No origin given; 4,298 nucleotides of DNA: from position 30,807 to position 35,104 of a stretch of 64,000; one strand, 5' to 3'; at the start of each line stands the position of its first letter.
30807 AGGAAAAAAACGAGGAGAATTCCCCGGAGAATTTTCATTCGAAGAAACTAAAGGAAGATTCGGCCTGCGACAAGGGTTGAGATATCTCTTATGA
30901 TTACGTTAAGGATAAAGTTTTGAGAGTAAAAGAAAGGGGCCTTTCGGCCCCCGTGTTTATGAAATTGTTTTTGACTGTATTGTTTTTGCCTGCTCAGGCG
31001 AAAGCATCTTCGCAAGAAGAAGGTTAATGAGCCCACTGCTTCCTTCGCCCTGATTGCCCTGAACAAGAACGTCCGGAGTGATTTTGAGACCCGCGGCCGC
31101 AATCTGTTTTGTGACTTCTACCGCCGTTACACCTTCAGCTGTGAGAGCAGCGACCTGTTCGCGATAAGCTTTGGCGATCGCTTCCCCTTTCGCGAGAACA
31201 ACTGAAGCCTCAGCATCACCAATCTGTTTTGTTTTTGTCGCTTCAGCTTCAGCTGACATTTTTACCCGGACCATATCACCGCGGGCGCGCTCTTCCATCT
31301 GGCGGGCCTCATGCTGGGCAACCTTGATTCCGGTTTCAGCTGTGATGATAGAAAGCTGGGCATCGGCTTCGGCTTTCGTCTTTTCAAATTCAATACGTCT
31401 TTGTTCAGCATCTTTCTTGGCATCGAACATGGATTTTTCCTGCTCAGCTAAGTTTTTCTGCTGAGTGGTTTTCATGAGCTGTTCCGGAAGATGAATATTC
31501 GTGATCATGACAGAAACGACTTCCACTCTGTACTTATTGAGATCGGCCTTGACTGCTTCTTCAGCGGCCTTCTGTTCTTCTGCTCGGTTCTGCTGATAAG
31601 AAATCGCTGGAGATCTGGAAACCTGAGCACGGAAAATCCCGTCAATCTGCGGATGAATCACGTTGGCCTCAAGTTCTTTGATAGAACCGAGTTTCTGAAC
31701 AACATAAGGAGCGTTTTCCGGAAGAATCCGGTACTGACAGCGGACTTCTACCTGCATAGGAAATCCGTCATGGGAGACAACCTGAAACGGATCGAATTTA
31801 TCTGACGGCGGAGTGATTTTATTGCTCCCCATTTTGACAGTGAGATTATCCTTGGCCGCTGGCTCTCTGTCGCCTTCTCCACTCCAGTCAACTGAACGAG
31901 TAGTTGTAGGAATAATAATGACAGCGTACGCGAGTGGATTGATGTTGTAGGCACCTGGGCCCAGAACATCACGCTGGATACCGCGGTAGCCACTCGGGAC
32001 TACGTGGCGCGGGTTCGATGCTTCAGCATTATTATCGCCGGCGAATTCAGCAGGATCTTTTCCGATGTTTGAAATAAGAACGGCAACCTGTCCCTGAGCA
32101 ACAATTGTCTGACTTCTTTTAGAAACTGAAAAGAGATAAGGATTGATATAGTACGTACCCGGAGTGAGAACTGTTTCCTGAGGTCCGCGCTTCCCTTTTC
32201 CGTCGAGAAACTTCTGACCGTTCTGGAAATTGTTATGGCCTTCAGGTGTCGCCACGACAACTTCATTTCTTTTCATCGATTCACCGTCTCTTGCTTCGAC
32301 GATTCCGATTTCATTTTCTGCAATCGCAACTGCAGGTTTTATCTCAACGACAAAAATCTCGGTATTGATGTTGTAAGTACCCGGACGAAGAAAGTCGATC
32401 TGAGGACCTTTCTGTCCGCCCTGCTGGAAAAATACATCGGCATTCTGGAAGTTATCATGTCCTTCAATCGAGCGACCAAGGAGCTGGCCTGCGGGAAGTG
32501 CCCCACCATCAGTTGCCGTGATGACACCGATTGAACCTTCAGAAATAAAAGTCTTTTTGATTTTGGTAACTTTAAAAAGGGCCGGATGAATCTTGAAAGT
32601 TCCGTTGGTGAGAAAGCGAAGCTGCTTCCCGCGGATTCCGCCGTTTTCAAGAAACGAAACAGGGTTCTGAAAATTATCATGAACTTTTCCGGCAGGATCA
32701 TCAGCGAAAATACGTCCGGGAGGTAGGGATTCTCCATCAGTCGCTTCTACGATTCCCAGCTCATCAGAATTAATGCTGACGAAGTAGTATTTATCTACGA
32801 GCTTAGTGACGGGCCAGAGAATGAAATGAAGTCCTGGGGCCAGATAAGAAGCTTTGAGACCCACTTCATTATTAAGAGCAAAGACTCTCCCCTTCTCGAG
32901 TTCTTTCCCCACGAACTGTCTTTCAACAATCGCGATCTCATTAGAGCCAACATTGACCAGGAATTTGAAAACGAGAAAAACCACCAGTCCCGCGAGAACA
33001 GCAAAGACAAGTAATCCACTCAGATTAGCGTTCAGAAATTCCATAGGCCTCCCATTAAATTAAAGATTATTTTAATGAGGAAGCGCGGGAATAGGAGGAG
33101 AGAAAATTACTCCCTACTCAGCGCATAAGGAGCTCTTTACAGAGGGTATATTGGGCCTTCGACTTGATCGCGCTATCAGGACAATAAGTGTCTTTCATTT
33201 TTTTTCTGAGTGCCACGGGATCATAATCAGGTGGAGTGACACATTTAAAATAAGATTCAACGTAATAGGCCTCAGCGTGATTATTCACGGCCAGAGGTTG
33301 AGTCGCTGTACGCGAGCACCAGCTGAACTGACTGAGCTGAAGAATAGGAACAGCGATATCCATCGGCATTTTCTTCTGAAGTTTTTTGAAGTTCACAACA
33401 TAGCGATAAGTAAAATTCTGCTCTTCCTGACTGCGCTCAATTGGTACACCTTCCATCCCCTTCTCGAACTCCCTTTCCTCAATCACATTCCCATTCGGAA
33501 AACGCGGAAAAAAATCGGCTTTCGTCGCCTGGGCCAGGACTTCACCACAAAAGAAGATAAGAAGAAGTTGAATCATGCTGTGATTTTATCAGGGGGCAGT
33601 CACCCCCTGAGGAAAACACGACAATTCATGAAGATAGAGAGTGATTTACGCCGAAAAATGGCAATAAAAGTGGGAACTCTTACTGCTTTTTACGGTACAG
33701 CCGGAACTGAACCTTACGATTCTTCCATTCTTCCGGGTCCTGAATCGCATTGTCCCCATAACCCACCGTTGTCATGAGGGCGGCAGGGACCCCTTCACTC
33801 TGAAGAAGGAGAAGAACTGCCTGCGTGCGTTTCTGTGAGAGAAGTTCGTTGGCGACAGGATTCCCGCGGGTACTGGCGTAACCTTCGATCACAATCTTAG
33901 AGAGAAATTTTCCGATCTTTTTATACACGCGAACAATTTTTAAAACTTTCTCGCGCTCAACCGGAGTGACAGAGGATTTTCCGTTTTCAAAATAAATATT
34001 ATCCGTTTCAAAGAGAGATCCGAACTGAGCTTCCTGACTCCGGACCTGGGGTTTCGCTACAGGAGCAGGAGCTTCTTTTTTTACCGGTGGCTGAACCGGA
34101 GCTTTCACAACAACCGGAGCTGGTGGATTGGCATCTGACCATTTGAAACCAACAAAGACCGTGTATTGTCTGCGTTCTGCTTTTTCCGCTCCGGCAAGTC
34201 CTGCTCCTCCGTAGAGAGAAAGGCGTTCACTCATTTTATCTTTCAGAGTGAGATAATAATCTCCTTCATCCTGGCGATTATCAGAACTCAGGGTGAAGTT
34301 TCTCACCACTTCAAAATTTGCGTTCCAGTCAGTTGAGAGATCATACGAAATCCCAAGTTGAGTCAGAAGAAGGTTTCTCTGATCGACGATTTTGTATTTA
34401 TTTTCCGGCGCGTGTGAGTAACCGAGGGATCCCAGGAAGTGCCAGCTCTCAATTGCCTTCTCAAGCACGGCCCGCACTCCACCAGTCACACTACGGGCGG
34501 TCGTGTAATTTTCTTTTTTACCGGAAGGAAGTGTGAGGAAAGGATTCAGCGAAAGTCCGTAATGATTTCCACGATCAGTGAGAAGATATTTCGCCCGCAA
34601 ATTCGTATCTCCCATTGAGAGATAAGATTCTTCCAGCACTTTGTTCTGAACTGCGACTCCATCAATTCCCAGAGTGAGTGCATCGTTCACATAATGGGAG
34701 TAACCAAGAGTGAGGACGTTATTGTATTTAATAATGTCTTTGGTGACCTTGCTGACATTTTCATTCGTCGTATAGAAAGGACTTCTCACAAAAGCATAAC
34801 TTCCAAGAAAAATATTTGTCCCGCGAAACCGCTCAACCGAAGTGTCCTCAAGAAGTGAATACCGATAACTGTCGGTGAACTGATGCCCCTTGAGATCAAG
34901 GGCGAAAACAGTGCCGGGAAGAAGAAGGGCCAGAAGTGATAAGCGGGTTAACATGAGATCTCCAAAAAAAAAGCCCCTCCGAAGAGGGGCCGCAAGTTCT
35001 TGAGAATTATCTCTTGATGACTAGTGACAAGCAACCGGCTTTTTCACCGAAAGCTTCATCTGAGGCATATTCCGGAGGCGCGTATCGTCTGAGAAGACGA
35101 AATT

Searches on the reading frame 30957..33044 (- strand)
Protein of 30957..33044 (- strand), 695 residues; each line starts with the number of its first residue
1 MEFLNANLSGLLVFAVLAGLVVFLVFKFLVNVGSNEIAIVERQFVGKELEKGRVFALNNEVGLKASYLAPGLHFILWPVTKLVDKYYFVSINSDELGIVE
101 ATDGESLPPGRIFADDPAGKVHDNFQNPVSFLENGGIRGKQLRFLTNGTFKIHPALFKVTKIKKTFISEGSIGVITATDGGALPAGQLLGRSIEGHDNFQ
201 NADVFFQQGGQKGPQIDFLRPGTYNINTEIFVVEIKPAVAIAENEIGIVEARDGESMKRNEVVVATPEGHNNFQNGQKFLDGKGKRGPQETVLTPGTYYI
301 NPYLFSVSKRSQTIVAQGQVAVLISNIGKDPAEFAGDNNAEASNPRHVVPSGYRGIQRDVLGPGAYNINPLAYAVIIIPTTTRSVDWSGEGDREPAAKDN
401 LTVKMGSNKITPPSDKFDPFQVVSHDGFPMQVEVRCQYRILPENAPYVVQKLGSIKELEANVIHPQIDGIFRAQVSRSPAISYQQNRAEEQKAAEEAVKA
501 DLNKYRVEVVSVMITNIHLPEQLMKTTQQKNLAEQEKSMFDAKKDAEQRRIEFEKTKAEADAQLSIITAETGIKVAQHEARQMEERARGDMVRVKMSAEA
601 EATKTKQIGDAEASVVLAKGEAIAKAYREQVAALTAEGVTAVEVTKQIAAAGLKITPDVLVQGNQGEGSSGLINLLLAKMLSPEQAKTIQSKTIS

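Call 60: search_protein_families(library=pfam, proteins=[window:30957-33044:-], max_evalue=0.0001)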
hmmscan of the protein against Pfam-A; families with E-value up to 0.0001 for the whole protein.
window:30957-33044:- (695 aa): 1 family
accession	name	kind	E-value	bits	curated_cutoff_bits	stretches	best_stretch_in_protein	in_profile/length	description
PF01145.31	Band_7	-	7.6e-28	98.2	23.6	1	348-550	2-166/176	SPFH domain / Band 7 family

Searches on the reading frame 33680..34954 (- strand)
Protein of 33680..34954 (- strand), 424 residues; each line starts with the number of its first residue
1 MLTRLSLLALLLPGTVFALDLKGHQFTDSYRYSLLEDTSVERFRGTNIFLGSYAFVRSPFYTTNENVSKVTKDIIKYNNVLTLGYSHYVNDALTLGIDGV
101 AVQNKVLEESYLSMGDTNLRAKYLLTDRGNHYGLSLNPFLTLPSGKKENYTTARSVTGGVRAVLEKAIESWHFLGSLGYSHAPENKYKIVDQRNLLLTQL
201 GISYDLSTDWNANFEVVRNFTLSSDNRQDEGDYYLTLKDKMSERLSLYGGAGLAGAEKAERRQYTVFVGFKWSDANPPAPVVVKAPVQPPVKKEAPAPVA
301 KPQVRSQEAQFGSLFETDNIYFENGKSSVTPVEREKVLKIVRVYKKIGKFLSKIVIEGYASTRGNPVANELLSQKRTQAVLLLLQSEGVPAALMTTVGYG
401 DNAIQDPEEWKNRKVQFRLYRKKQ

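Call 38: search_protein_families(library=pfam, proteins=[window:33680-34954:-], max_evalue=0.0001)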
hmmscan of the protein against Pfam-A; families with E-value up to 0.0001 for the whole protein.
window:33680-34954:- (424 aa): 1 family
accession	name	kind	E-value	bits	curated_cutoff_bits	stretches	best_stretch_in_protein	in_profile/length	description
PF00691.25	OmpA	-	2.2e-13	50.8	27.2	1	321-412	1-89/98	OmpA family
